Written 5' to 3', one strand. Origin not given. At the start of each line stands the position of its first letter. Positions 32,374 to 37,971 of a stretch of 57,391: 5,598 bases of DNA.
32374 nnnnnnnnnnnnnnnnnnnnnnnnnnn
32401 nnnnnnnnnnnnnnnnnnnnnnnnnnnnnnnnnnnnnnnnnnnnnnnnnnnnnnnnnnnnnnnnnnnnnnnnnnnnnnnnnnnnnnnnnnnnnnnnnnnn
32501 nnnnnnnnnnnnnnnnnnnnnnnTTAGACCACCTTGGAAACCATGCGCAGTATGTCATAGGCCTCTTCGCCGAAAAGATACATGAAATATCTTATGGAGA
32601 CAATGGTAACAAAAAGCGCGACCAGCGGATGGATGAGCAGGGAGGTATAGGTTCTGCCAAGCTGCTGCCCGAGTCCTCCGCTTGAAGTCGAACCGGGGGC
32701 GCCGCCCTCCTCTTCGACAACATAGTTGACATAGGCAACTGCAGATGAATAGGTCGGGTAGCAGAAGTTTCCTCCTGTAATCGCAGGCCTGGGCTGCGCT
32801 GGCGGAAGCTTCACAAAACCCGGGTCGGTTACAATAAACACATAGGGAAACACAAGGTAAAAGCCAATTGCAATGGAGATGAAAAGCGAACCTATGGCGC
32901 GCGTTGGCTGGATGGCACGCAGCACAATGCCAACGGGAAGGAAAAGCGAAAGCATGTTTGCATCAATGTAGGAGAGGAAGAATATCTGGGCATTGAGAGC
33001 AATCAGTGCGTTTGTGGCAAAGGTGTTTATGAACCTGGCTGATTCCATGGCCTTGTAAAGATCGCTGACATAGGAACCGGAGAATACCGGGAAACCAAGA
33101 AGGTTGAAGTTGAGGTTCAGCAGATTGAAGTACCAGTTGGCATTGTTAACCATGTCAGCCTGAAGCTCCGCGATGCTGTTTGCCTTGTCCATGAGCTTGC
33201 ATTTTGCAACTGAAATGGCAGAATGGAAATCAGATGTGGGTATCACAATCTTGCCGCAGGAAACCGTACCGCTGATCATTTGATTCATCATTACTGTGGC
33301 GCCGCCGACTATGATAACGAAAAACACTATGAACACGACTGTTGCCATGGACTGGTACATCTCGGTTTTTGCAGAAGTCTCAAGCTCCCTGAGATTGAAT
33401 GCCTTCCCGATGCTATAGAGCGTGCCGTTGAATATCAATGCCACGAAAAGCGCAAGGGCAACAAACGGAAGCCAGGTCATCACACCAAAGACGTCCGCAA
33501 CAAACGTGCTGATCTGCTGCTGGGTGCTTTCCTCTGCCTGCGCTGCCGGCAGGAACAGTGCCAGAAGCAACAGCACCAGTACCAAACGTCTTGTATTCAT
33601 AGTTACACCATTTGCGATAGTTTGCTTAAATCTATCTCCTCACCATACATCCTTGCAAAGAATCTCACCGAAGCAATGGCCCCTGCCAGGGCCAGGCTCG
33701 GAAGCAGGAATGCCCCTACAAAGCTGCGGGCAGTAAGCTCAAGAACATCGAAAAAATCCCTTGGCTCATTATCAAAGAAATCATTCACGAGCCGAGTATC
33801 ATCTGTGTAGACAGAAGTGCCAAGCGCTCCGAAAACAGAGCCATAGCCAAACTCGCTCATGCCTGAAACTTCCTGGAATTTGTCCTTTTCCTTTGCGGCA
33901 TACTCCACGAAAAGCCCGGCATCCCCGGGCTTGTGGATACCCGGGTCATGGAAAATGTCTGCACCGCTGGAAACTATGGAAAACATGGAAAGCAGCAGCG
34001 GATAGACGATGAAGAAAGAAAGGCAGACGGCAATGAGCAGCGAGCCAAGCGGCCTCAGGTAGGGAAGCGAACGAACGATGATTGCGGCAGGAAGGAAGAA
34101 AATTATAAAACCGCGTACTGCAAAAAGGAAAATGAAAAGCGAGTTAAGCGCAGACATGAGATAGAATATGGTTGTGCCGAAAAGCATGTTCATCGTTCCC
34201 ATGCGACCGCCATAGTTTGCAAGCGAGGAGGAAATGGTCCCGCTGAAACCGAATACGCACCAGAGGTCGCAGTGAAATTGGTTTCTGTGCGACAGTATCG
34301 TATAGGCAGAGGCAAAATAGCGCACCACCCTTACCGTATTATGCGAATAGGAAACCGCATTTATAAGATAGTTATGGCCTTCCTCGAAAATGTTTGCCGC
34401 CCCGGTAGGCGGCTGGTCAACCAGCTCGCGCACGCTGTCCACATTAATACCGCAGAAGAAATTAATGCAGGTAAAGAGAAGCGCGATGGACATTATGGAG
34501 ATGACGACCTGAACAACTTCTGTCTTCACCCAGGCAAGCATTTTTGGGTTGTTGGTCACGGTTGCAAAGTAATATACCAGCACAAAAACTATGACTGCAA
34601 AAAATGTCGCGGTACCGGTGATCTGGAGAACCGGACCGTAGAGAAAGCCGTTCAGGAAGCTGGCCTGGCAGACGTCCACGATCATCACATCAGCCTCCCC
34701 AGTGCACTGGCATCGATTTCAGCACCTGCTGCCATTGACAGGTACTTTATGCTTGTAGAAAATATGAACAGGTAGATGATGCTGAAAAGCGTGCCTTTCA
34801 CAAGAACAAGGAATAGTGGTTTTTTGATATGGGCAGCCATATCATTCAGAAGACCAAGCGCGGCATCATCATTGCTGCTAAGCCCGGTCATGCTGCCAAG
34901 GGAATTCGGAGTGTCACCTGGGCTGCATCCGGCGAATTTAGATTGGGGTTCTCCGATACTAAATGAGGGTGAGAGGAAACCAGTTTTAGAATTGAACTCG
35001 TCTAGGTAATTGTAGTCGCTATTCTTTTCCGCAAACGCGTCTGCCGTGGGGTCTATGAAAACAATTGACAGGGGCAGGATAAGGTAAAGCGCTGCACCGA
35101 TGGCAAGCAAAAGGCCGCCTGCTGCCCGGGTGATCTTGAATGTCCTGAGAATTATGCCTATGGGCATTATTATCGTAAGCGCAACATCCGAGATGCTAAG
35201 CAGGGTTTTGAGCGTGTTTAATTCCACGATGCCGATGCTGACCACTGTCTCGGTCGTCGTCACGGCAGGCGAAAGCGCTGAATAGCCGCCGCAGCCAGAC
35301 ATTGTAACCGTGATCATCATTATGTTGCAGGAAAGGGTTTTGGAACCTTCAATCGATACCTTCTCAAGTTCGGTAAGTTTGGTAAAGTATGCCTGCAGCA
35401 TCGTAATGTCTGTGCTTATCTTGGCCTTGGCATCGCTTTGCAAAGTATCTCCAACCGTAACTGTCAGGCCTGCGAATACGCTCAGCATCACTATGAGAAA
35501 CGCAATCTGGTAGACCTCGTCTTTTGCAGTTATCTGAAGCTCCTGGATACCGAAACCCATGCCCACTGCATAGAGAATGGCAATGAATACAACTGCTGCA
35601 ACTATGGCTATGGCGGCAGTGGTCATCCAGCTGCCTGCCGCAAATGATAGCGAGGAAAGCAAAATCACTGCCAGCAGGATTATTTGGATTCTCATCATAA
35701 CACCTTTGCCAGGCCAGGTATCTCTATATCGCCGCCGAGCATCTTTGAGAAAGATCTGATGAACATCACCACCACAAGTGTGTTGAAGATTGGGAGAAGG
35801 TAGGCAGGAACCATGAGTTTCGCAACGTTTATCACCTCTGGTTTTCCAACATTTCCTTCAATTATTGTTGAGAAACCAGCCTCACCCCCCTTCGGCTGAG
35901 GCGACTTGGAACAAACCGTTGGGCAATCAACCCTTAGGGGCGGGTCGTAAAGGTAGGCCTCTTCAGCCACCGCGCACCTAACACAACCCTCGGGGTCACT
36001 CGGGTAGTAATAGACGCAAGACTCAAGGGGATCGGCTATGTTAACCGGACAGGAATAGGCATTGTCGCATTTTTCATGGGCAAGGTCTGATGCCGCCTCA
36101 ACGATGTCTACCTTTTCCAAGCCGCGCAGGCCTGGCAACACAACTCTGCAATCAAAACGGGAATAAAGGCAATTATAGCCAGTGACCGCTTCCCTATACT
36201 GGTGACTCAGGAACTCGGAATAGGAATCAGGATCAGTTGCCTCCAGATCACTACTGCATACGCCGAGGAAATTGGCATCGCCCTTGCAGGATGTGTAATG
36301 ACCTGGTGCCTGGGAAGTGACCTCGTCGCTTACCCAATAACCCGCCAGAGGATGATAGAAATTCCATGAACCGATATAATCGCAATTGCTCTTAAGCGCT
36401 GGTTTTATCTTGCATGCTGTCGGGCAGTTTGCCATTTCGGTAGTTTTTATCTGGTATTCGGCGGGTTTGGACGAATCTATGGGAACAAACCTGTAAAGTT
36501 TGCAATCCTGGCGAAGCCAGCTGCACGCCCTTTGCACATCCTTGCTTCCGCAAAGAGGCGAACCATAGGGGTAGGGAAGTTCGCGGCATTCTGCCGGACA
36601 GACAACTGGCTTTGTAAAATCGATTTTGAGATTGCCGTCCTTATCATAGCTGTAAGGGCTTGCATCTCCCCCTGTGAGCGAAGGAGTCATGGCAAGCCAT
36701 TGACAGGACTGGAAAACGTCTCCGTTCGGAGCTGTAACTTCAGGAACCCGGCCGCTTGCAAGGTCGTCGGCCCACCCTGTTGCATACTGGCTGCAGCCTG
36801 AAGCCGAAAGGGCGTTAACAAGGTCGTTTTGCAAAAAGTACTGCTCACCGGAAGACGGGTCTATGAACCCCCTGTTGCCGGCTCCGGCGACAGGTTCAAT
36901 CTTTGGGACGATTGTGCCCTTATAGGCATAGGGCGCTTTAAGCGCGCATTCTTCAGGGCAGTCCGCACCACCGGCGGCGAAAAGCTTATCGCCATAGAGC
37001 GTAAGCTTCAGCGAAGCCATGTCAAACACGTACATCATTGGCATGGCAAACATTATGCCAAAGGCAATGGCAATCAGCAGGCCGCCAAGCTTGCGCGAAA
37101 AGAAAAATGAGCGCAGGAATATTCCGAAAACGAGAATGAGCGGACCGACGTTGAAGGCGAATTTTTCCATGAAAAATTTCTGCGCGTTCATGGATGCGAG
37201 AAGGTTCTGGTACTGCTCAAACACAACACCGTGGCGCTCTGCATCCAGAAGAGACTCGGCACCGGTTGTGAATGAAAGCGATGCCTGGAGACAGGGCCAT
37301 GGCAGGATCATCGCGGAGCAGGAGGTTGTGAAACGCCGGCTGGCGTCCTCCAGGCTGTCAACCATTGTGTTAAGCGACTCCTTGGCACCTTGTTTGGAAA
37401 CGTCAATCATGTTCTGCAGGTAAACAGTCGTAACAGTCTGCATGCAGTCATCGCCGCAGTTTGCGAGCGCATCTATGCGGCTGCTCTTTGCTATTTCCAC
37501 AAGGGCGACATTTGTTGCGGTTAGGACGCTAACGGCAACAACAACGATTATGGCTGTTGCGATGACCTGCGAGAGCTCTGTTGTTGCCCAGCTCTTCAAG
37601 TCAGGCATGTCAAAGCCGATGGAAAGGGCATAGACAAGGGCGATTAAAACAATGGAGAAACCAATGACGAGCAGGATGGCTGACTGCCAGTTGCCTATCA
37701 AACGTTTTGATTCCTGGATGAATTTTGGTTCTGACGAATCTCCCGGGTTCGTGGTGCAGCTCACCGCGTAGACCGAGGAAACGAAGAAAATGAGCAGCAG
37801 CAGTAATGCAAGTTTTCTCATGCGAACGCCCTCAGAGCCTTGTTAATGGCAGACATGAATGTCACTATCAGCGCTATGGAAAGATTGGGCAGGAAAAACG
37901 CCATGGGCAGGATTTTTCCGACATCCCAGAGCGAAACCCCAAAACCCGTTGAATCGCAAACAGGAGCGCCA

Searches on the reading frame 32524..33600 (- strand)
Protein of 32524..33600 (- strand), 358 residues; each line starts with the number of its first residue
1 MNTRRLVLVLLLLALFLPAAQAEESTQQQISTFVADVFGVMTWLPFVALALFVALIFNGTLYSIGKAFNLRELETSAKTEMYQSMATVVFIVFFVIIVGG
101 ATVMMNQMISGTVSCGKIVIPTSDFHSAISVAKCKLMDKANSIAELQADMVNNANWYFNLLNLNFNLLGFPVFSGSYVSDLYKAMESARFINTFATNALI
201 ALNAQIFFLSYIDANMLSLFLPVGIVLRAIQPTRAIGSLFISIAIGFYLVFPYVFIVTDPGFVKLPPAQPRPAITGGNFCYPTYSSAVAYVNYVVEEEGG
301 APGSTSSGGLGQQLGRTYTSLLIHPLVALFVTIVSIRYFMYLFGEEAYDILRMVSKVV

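Call 6: search_protein_families(library=pfam, proteins=[window:32524-33600:-], max_evalue=0.1)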
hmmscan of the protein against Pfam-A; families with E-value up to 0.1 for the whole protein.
window:32524-33600:- (358 aa): 0 families

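Call 7: search_protein_families(library=ncbifam, proteins=[window:32524-33600:-], max_evalue=0.1)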
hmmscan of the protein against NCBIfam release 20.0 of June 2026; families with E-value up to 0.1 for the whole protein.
window:32524-33600:- (358 aa): 0 families

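Call 51: search_protein_families(library=phrogs, proteins=[window:32527-33600:-], max_evalue=0.01)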
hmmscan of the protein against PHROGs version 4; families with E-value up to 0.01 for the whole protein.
window:32527-33600:- (358 aa): 0 families

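Call 62: find_homologous_proteins(query=window:32527-33600:-, max_evalue=0.001)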
Query window:32527-33600:- (358 aa): 10 proteins with E <= 0.001 among 8000 candidates.
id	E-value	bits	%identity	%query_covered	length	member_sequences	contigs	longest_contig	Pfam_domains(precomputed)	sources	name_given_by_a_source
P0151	3.2e-226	768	100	100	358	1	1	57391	-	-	-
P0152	8.8e-105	369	55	89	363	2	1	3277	-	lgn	-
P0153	2.2e-89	319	47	88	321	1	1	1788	-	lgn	-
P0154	3.7e-87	311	47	88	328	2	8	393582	-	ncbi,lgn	ncbi:MAG: hypothetical protein QXF35_01325 [Candidatus Bilamarchaeaceae archaeon]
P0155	4.6e-86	308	45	92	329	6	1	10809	-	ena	-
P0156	1.9e-85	306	47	88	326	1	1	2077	-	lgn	-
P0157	7.3e-84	300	46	89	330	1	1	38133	-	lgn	-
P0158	1.5e-82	296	46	91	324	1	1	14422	-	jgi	-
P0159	1.4e-61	227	38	89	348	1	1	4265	-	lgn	-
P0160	8.6e-24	103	25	96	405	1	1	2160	-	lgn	-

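Call 71: predict_structure(alignment_id=A6)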
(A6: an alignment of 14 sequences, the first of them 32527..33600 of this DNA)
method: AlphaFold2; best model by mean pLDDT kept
length: 358 residues; sequences in the alignment: 14
mean_pLDDT: 65.4   pTM: 0.60
mean pLDDT of the five models: 65.4, 64.9, 61.4, 60.0, 60.0
residues with pLDDT >= 90: 12; 70-90: 162; 50-70: 83; < 50: 101
segments of 3 or more residues with pLDDT < 50: 1-3, 13-38, 157-178, 263-312
pLDDT, mean of each block of 10 residues (from residue 1): 55 46 44 47 79 87 91 88 81 74 66 62 70 78 73 54 39 42 61 74 84 85 87 86 88 76 47 37 30 29 36 55 77 87 70 66
secondary structure, 60 per line:
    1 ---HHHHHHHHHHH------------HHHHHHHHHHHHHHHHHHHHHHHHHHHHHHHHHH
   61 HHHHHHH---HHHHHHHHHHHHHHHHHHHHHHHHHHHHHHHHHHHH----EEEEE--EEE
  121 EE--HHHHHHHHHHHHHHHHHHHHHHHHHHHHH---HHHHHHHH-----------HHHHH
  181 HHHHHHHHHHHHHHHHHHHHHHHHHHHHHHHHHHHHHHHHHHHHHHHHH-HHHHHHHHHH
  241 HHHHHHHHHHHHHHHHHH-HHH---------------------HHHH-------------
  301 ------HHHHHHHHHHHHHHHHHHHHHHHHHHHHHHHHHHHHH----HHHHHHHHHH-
elements in order: H4-14 H27-67 H71-106 E111-115 E118-122 H125-153 H157-164 H176-229 H231-258 H284-287 H307-343 H348-357

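Call 73: fold_search(model_id=the predicted structure, library=pdb)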
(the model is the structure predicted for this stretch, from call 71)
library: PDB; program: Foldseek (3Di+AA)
matches with E <= 10: 84; with E <= 0.001: 0
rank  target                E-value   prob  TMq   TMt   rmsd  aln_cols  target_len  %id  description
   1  7udn_B                2.9e-01  0.21  0.14  0.17  24.6       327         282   11  Crystal structure of designed helical repeat protein RPB_PLP1_R6 in alternative conformation 2 (released 2023-03-22)
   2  9fqr_Co               5.1e-01  0.54  0.22  0.31  29.5       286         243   11  96-nm repeat of axonemal doublet microtubules from bovine sperm (released 2025-03-26)
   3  9fqr_Fz               7.0e-01  0.23  0.18  0.23  32.7       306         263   10  96-nm repeat of axonemal doublet microtubules from bovine sperm (released 2025-03-26)
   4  9cpb_5O               7.3e-01  0.38  0.23  0.27  32.4       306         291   13  Atomic model of bovine Fallopian tube cilia doublet microtubule (48-nm periodicity) (released 2024-10-30)
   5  8rtd_L                8.4e-01  0.16  0.20  0.25  26.4       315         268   11  Stalk-Arches-IMC structure from the fully-assembled R388 type IV secretion system determined by cryo-EM. (released 2024-06-19)
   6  4h8s_D                1.2e+00  0.06  0.10  0.09  30.7       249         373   10  Crystal structure of human APPL2BARPH domain (released 2012-10-17)
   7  7udm_A                1.3e+00  0.09  0.13  0.16  25.0       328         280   11  Crystal structure of designed helical repeat protein RPB_PLP1_R6 in alternative conformation 1 (with peptide) (released 2023-03-22)
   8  8hbv_A                1.5e+00  0.11  0.16  0.18  15.3       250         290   12  Structure of human UCP1 in the nucleotide-free state (released 2023-06-21)
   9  7n6g_3W               1.6e+00  0.08  0.16  0.15  48.8       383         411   10  C1 of central pair (released 2022-05-18)
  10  8wdf                  1.8e+00  0.14  0.24  0.30  16.8       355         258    9  Chemoreceptor PilJ from Pseudomonas aeruginosa PA14 (released 2024-07-24)
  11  7sqc_1J               1.9e+00  0.07  0.15  0.16  47.9       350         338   10  Ciliary C1 central pair apparatus isolated from Chlamydomonas reinhardtii (released 2022-04-13)
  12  8iyj_B1               2.0e+00  0.18  0.22  0.22  35.0       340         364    8  Cryo-EM structure of the 48-nm repeat doublet microtubule from mouse sperm (released 2023-07-05)
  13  7sqc_1W               2.0e+00  0.09  0.14  0.18  34.1       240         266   15  Ciliary C1 central pair apparatus isolated from Chlamydomonas reinhardtii (released 2022-04-13)
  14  7sqc_1K               2.0e+00  0.07  0.15  0.15  47.3       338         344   12  Ciliary C1 central pair apparatus isolated from Chlamydomonas reinhardtii (released 2022-04-13)
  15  7p54_A                2.2e+00  0.06  0.15  0.14  21.6       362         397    8  Cryo-EM structure of human TTYH2 in GDN (released 2021-08-11)
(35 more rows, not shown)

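Call 75: fold_search(model_id=the predicted structure, library=viral)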
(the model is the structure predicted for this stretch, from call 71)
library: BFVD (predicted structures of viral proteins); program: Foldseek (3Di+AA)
matches with E <= 10: 93; with E <= 0.001: 0
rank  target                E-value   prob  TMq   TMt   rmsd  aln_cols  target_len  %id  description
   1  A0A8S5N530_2          1.1e+00  0.08  0.16  0.08  39.0       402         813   10  Minor tail protein [Siphoviridae sp. ctWDo30]
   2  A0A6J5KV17            1.1e+00  0.08  0.14  0.17  45.8       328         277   11  Uncharacterized protein [uncultured Caudovirales phage]
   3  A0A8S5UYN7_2          1.2e+00  0.18  0.19  0.10  42.3       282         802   13  Endosialidase chaperone [Siphoviridae sp. ctkKt3]
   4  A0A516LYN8            1.6e+00  0.08  0.12  0.17  31.8       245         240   10  (no name in the UniProt tables at hand)
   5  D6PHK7                1.8e+00  0.10  0.17  0.19  59.0       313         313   12  (no name in the UniProt tables at hand)
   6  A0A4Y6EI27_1          1.8e+00  0.09  0.17  0.05  24.0       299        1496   10  Uncharacterized protein [Microbacterium phage TinyTimothy]
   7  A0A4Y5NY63            1.8e+00  0.06  0.13  0.14  45.7       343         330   12  (no name in the UniProt tables at hand)
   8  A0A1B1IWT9            1.8e+00  0.06  0.12  0.16  40.6       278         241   12  (no name in the UniProt tables at hand)
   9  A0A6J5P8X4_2          2.0e+00  0.08  0.20  0.10  40.0       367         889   11  Tape measure protein [uncultured Caudovirales phage]
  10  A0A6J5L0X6            2.1e+00  0.14  0.18  0.08  16.4       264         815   11  Uncharacterized protein [uncultured Caudovirales phage]
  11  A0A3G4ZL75            2.2e+00  0.07  0.20  0.20  22.5       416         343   10  Phosphatidic acid phosphatase type 2/haloperoxidase domain-containing protein [Terrestrivirus sp.]
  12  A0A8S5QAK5            2.3e+00  0.03  0.12  0.04  45.3       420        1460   11  Minor tail protein [Myoviridae sp. ctm8X17]
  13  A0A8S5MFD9            2.6e+00  0.04  0.11  0.17  23.3       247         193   14  Uncharacterized protein [virus sp. ctK6s94]
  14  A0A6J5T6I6            2.9e+00  0.03  0.11  0.12  40.1       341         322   12  Uncharacterized protein [uncultured Caudovirales phage]
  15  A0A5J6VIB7            3.1e+00  0.03  0.12  0.13  25.9       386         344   10  Uncharacterized protein [Megaviridae environmental sample]
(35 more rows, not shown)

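Call 91: find_encoding_contigs(protein=P0154, flank=10000, max_places=2)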
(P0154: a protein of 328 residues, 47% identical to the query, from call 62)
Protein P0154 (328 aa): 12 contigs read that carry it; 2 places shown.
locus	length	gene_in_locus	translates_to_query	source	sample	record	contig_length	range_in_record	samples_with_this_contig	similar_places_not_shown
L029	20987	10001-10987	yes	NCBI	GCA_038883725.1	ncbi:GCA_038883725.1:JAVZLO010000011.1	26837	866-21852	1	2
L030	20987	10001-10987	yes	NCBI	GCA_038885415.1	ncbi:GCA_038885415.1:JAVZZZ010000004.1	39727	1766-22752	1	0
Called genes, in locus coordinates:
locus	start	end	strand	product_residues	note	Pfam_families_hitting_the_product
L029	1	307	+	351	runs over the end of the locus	-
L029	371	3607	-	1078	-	-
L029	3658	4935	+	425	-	-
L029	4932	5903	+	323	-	-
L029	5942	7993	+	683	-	-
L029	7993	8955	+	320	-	-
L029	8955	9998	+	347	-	-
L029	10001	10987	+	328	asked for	-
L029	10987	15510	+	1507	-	-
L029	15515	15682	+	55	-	-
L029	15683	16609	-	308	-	PF00557:Peptidase_M24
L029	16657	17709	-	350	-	PF01494:FAD_binding_3 (faint), PF12831:FAD_oxidored, PF13450:NAD_binding_8 (faint)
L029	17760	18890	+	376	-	PF00579:tRNA-synt_1b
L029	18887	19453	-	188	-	PF04011:LemA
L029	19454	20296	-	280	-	PF12483:GIDE (faint)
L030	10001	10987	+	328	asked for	-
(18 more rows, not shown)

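Call 92: find_encoding_contigs(protein=P0157, flank=10000, max_places=2)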
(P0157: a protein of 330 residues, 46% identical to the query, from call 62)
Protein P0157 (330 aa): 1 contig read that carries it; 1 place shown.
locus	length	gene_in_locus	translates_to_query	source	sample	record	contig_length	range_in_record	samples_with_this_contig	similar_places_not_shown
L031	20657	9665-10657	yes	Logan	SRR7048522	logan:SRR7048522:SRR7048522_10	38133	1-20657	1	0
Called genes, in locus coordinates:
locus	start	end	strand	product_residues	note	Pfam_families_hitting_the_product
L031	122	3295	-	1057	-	-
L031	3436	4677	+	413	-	-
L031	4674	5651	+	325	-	-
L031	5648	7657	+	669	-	-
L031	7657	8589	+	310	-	-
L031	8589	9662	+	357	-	-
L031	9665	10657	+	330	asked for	-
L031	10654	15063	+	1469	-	-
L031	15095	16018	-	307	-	PF00557:Peptidase_M24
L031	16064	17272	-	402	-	-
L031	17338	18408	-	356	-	PF03486:HI0933_like (weak), PF12831:FAD_oxidored, PF13450:NAD_binding_8 (weak)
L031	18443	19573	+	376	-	PF00579:tRNA-synt_1b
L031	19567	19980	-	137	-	PF12172:zf-ChsH2, PF01796:OB_ChsH2_C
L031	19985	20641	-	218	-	PF00923:TAL_FSA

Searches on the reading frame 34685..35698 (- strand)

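Call 6: search_protein_families(library=pfam, proteins=[window:34685-35698:-], max_evalue=0.1)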
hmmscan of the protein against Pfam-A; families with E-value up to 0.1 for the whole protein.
window:34685-35698:- (337 aa): 1 family
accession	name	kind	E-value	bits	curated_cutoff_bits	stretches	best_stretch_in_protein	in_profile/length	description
PF20088.4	DUF6480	-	0.07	13.4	25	0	257-279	23-45/78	Family of unknown function (DUF6480)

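Call 7: search_protein_families(library=ncbifam, proteins=[window:34685-35698:-], max_evalue=0.1)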
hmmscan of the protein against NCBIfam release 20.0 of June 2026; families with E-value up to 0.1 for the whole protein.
window:34685-35698:- (337 aa): 1 family
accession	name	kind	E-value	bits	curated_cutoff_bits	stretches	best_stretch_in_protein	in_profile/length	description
TIGR02327.1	int_mem_ywzB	hypoth_equivalog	0.036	14.4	39.65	1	30-80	2-50/68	DUF1146 family protein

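Call 51: search_protein_families(library=phrogs, proteins=[window:34688-35698:-], max_evalue=0.01)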
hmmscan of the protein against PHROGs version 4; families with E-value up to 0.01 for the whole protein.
window:34688-35698:- (337 aa): 0 families

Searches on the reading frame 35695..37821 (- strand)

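Call 6: search_protein_families(library=pfam, proteins=[window:35695-37821:-], max_evalue=0.1)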
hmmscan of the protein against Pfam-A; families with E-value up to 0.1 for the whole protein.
window:35695-37821:- (708 aa): 2 families
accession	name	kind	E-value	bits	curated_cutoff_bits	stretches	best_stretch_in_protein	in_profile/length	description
PF12205.13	GIT1_C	-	0.035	14.8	25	1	120-168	27-75/110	G protein-coupled receptor kinase-interacting protein 1 C term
PF04010.18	DUF357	-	0.068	13.6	29.4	0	325-355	41-68/73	Protein of unknown function (DUF357)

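Call 7: search_protein_families(library=ncbifam, proteins=[window:35695-37821:-], max_evalue=0.1)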
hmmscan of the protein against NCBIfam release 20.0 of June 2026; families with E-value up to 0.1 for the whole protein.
window:35695-37821:- (708 aa): 0 families

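Call 51: search_protein_families(library=phrogs, proteins=[window:35698-37821:-], max_evalue=0.01)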
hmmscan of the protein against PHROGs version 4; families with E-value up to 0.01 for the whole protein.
window:35698-37821:- (708 aa): 0 families
